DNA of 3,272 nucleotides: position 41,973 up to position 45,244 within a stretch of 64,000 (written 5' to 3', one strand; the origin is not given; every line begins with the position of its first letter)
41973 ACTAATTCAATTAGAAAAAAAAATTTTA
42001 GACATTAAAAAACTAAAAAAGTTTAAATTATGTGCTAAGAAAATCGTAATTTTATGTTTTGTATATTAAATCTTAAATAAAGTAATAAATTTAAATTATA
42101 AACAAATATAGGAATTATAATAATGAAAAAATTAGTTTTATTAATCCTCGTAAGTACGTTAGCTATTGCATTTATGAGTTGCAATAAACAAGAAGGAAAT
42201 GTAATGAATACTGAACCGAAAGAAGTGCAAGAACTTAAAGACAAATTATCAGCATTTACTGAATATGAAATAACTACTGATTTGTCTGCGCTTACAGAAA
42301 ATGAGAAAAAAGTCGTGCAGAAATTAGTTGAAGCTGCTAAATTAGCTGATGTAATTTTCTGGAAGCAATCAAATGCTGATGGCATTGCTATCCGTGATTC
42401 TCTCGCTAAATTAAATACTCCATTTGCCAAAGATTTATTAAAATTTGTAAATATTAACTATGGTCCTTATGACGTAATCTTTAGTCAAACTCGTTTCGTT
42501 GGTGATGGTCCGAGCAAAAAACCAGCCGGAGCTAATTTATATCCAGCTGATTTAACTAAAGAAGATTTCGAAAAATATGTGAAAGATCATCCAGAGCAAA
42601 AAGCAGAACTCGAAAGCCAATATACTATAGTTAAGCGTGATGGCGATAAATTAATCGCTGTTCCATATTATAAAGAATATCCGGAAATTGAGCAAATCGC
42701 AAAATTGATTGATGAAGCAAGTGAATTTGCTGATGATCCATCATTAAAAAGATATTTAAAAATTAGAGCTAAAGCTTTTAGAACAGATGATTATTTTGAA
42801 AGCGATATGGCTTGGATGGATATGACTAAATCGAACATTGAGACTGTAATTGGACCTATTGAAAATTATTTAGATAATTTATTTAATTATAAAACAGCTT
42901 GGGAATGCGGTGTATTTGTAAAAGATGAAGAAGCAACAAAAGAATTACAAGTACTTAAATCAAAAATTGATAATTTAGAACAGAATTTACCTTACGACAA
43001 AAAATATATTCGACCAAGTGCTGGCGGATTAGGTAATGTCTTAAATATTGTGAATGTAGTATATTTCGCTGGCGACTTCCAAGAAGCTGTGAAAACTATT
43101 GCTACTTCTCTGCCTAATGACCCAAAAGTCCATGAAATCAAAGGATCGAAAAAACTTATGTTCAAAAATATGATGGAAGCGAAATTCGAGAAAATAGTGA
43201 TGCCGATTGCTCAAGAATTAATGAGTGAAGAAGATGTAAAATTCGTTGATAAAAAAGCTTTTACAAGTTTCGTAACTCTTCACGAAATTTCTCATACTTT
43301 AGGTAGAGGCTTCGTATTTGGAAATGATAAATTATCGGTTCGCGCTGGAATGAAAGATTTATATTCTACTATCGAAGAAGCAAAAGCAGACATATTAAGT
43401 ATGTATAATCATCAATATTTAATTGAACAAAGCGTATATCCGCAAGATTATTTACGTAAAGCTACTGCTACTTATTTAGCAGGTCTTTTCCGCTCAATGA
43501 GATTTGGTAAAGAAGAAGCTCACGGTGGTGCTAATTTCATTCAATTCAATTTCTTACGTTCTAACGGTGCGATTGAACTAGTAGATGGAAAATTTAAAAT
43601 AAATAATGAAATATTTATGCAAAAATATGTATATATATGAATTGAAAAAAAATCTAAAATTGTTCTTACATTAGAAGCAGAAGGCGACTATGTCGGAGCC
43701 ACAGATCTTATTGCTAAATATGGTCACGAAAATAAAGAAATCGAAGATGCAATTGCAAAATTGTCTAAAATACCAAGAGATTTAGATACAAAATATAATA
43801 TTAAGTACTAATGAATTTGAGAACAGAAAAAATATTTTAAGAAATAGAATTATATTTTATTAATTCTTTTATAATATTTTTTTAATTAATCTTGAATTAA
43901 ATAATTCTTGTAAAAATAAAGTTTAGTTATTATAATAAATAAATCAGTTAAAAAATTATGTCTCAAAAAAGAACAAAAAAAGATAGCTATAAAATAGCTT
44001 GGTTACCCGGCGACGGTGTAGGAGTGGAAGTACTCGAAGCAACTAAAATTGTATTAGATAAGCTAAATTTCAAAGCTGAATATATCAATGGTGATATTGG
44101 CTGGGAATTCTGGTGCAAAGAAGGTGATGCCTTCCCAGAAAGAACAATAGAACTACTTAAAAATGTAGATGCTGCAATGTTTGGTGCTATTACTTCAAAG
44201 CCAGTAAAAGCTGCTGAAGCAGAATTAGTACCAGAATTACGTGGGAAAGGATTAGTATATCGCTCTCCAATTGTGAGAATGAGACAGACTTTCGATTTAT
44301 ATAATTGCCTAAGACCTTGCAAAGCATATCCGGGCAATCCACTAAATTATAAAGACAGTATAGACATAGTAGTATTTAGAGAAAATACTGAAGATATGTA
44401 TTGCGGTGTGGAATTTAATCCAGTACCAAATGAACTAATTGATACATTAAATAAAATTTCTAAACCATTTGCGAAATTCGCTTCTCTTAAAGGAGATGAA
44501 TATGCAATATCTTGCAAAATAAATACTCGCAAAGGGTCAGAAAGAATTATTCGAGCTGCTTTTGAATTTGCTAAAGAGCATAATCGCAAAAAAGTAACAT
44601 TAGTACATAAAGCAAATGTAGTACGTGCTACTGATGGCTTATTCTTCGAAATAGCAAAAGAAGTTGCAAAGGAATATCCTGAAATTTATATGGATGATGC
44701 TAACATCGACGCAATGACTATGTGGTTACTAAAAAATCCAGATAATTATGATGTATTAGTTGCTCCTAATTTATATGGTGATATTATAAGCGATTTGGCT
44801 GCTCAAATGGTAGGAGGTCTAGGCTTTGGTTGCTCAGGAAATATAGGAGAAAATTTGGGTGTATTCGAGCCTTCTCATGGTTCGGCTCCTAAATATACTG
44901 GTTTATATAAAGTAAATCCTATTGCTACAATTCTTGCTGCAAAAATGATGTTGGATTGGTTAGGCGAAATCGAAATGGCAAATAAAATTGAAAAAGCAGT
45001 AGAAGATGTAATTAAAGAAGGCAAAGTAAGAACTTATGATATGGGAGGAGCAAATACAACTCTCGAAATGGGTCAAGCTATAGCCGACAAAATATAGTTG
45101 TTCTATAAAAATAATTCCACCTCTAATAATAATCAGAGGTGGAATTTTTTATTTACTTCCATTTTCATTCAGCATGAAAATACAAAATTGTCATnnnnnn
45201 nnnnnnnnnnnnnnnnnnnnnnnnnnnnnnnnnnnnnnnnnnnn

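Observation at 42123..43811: Zinc metallopeptidase ORF continues in-frame through a TGA for 56 more codons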

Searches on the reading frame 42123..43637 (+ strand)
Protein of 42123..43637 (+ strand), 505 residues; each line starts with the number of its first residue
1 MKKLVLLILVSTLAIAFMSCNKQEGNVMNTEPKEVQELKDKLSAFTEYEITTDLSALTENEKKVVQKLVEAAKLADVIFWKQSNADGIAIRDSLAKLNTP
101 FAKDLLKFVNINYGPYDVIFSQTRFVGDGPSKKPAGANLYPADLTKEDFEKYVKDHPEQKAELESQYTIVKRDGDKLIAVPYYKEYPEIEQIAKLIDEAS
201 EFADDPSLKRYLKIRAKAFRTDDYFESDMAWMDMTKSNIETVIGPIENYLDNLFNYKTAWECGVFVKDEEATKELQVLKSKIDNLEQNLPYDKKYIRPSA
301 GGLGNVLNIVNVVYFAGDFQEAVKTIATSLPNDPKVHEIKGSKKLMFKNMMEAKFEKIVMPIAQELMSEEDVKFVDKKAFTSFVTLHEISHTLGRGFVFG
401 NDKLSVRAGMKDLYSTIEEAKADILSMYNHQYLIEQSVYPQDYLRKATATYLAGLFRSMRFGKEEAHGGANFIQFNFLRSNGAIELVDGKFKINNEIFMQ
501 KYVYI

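Call 4: search_protein_families(library=pfam, proteins=[window:42123-43637:+], max_evalue=1)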
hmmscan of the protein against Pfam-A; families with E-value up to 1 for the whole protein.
window:42123-43637:+ (505 aa): 1 family
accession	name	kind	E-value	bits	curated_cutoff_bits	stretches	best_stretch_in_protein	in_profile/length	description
PF03571.21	Peptidase_M49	-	6.9e-16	58.2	21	1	168-394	84-306/548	Peptidase family M49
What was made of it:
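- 42123..43640 (+): Truncated ORF as it stands in this record: 505 aa plus TGA. Native residues 1-501 of an M49 dipeptidyl-peptidase III homologue, followed by four foreign residues (YVYI). Pfam PF03571 scores 58.2 bits against a cut-off of 21 (call 4).
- On Peptidase family M49 (dipeptidyl-peptidase III), short bacterial HEXXH subtype: PF03571 scores 58.2 bits against a gathering score of 21 (call 4).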

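Call 11: find_encoding_contigs(protein=window:42123-43637:+, flank=3000, max_places=10)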
Protein window:42123-43637:+ (505 aa): no gene with exactly this product is on record in the collection.

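Call 29: search_protein_families(library=ncbifam, proteins=[window:42123-43637:+], max_evalue=0.01)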
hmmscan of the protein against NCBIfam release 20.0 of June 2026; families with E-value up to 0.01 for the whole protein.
window:42123-43637:+ (505 aa): 1 family
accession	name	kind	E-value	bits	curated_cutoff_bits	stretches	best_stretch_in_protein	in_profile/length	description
NF050142.1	PG1828_fam_lipo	equivalog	0.00079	20.1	50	1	1-26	1-25/59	PG1828 family lipoprotein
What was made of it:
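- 42123..42182 (+): N-terminal signal/lipoprotein-like leader ending at Cys20 (…AFMSC). Cys20 is nearly invariant in the family. There is a weak N-terminal match to a lipoprotein leader model, below its cut-off (call 29).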

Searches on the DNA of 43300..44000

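Call 23: search_rna_families(source=window, start=43300, end=44000, threshold=evalue, max_evalue=10)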
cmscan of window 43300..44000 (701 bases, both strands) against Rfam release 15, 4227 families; matches with E-value up to 10: 3.
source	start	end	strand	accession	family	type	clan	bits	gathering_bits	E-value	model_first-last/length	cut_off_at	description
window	43355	43381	-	RF01107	SBRMV1_UPD-PKf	Cis-reg;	-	16.5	39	3.4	1-27/27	no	Pseudoknot of upstream pseudoknot domain (UPD) of the 3'UTR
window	43385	43466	-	RF00204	snoR12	Gene; snRNA; snoRNA; CD-box;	-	15.9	39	6.7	1-83/83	no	Small nucleolar RNA R12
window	43300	43366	+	RF02111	IS009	Gene;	-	11.8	117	2.9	129-199/199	5'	IS009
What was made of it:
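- On Selenoprotein (Sec-UGA recoding): No Rfam match is near its gathering score (call 23).
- Tried and rejected: An Rfam E-value scan of 43300-44000 gave only noise (call 23).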

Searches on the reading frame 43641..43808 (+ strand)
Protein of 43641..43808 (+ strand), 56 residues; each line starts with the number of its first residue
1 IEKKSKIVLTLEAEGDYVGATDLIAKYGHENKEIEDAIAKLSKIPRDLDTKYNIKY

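Call 4: search_protein_families(library=pfam, proteins=[window:43641-43808:+], max_evalue=1)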
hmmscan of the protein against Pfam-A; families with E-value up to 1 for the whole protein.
seq(56 aa): 1 family
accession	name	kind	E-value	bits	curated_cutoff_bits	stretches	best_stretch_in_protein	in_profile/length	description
PF08428.16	Rib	-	0.14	13.3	27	1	20-55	9-41/76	Rib domain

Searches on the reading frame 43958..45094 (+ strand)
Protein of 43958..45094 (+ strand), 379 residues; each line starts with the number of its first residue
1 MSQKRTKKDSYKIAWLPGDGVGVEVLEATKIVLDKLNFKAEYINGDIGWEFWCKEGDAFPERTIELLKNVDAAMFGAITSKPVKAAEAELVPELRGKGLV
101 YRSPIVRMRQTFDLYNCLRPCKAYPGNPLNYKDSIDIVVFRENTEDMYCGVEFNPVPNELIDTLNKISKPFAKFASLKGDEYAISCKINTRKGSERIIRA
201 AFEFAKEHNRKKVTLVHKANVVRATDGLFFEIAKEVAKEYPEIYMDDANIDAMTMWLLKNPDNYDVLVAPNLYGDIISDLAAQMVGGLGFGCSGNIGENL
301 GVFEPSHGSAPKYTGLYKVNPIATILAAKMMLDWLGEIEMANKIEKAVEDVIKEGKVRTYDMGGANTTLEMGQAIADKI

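Call 33: search_protein_families(library=pfam, proteins=[window:43958-45094:+], max_evalue=0.001)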
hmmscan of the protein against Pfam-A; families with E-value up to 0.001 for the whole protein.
window:43958-45094:+ (379 aa): 1 family
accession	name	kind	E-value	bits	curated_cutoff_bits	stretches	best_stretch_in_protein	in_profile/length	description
PF00180.25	Iso_dh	-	6.6e-92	308.9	27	1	12-375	1-348/348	Isocitrate/isopropylmalate dehydrogenase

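Call 34: find_encoding_contigs(protein=window:43958-45094:+, flank=2500, max_places=10)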
Protein window:43958-45094:+ (379 aa): 3 contigs read that carry it; 1 place shown.
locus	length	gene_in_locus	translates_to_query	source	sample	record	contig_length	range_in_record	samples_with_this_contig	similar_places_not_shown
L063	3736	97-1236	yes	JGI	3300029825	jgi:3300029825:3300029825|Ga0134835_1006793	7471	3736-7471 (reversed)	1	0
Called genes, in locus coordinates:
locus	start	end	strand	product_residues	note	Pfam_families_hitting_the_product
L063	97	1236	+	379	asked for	PF00180:Iso_dh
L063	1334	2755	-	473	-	PF28494:GlyRS_ins_1, PF00587:tRNA-synt_2b, PF03129:HGTP_anticodon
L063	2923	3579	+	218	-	PF00406:ADK, PF13207:AAA_17, PF13238:AAA_18 (weak), PF05191:ADK_lid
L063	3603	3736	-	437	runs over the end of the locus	PF04087:DUF389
